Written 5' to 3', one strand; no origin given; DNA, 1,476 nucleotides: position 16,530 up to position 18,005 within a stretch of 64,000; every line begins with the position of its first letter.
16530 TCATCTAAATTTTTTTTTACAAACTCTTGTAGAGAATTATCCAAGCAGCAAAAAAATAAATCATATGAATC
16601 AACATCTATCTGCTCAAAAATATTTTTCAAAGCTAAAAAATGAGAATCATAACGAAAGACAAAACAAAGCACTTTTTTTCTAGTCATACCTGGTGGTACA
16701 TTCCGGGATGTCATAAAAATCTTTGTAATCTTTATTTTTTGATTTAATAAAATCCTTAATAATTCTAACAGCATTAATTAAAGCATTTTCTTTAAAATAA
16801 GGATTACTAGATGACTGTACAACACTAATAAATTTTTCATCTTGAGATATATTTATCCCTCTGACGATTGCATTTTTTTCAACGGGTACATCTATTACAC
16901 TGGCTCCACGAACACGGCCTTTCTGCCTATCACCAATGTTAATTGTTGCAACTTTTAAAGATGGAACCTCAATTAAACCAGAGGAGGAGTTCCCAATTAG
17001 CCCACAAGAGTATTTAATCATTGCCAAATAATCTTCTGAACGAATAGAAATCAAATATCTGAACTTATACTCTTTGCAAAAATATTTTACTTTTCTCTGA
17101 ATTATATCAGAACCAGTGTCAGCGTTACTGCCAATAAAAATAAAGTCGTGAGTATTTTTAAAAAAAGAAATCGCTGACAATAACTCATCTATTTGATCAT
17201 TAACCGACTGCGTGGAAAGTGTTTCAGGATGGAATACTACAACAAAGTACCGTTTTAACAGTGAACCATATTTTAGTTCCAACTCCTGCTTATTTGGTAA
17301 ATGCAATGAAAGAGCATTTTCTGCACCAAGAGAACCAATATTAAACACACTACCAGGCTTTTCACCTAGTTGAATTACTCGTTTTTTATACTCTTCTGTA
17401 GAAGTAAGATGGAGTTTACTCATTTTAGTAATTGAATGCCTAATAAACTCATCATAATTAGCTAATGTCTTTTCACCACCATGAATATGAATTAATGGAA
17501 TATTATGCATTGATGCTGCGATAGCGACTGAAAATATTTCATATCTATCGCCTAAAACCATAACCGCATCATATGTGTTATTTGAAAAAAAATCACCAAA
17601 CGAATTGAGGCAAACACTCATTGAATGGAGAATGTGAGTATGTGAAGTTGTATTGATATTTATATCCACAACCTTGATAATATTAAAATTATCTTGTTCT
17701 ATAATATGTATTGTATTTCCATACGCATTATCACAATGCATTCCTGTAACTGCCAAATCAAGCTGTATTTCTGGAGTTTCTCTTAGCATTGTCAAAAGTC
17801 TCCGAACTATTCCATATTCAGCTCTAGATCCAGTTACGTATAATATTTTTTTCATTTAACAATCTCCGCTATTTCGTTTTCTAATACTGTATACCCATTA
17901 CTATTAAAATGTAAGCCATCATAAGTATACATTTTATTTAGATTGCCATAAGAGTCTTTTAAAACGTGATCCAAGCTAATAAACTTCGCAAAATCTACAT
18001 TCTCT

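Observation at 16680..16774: neuE start codon ambiguity and overlap with neuC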

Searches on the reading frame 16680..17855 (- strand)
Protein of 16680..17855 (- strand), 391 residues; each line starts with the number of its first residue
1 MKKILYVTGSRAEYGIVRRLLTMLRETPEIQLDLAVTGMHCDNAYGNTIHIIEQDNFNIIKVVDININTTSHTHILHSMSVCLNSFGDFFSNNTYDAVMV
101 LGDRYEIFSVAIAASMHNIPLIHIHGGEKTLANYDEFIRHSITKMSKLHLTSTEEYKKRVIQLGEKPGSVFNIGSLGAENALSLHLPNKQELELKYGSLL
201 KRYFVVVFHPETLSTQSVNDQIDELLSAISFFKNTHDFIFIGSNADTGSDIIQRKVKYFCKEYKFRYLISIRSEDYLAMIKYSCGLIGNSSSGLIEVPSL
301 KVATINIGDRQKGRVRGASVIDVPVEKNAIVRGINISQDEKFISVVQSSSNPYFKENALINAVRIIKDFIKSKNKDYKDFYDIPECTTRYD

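Call 4: search_protein_families(library=pfam, proteins=[window:16680-17855:-], max_evalue=0.01)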
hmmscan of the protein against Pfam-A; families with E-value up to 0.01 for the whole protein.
window:16680-17855:- (391 aa): 1 family
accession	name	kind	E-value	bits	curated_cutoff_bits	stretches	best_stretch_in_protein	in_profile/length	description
PF02350.25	Epimerase_2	-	2.6e-71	240.7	30.6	1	24-367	3-347/347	UDP-N-acetylglucosamine 2-epimerase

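Call 5: search_protein_families(library=ncbifam, proteins=[window:16680-17855:-], max_evalue=0.01)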
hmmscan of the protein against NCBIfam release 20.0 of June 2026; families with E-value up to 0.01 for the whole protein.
window:16680-17855:- (391 aa): 2 families
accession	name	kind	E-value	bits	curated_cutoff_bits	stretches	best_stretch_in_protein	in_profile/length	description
TIGR03568.1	NeuC_NnaA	equivalog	2.6e-132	441.1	235.9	1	2-366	1-365/365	UDP-N-acetylglucosamine 2-epimerase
TIGR00236.1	wecB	equivalog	1.6e-16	60.5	210.15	1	3-366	2-362/366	non-hydrolyzing UDP-N-acetylglucosamine 2-epimerase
